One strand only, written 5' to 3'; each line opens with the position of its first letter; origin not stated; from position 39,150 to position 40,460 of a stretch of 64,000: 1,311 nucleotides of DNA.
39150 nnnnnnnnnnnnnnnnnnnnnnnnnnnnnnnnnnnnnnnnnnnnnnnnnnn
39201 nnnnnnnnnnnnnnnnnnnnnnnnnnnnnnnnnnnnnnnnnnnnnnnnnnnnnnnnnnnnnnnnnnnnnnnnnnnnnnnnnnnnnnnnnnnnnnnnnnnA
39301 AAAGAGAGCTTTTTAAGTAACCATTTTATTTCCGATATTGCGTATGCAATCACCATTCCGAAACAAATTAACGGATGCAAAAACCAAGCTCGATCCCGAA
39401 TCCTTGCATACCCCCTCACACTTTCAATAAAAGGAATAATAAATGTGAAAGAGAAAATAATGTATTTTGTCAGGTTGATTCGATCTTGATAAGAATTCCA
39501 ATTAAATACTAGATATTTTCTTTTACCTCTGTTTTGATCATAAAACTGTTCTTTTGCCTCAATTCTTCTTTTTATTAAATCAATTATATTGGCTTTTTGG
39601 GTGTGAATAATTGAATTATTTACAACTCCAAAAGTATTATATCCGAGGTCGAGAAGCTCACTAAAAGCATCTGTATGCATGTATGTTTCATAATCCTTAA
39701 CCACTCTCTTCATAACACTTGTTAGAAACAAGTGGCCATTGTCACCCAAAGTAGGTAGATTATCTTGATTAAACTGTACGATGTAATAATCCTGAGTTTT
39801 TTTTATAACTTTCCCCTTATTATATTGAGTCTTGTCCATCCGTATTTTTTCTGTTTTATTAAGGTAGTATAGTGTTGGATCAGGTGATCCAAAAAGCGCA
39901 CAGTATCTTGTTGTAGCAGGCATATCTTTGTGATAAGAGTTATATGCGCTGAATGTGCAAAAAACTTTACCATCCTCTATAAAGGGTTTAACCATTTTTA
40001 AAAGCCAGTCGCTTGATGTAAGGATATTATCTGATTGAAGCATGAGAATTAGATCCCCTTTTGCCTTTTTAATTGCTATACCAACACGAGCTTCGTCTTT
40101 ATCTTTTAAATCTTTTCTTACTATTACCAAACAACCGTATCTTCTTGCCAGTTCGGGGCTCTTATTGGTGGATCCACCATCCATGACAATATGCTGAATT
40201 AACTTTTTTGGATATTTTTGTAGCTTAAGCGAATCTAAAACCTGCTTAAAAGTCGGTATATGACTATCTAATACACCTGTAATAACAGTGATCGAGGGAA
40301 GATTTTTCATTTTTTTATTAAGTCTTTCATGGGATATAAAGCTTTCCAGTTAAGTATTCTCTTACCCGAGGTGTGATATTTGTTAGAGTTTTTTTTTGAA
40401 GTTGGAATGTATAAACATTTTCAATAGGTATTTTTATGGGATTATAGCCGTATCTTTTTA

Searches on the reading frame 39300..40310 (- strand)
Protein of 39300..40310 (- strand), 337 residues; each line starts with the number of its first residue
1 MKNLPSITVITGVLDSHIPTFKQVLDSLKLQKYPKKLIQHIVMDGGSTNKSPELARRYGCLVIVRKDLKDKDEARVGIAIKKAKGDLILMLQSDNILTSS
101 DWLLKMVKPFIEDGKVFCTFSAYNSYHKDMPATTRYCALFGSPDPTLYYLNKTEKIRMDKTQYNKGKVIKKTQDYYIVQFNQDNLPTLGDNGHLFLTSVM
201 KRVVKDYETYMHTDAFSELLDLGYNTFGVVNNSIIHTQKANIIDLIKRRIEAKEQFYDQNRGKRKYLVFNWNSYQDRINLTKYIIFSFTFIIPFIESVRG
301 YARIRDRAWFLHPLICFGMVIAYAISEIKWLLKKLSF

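Call 8: search_protein_families(library=pfam, proteins=[window:39300-40310:-], max_evalue=0.001)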
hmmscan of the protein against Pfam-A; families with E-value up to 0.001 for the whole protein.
window:39300-40310:- (337 aa): 1 family
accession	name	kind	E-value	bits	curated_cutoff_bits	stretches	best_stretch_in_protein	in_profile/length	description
PF00535.33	Glycos_transf_2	-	5.1e-13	49.7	23.3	1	19-148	11-132/168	Glycosyl transferase family 2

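Call 14: search_protein_families(library=ncbifam, proteins=[window:39300-40310:-], max_evalue=0.001)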
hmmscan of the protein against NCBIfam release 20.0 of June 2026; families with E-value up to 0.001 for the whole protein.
window:39300-40310:- (337 aa): 7 families
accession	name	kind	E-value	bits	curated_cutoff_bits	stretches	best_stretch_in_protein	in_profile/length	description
TIGR03111.1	glyc2_xrt_Gpos1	hypoth_equivalog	8e-08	31.5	363.95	1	2-119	46-165/439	TIGR03111 family XrtG-associated glycosyltransferase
TIGR04283.1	glyco_like_mftF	equivalog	6.9e-06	25.8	182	1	29-122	20-109/221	TIGR04283 family arsenosugar biosynthesis glycosyltransferase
NF010496.0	PRK13915.1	equivalog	2.5e-05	23.5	262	1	19-123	44-155/307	glucosyl-3-phosphoglycerate synthase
TIGR04242.1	nodulat_NodC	equivalog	2.5e-05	23.4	550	1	2-108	45-154/395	chitooligosaccharide synthase NodC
TIGR03965.1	mycofact_glyco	equivalog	0.00011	21.3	280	1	4-113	73-182/467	mycofactocin biosynthesis glycosyltransferase MftF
TIGR04182.1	glyco_TIGR04182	equivalog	0.00059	19.3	325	0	20-111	14-98/293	S-layer glycoprotein N-glycosyltransferase AglJ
NF038302.1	EPS_HpsE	equivalog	0.00074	18.6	300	0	21-108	16-109/307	hormogonium polysaccharide biosynthesis glycosyltransferase HpsE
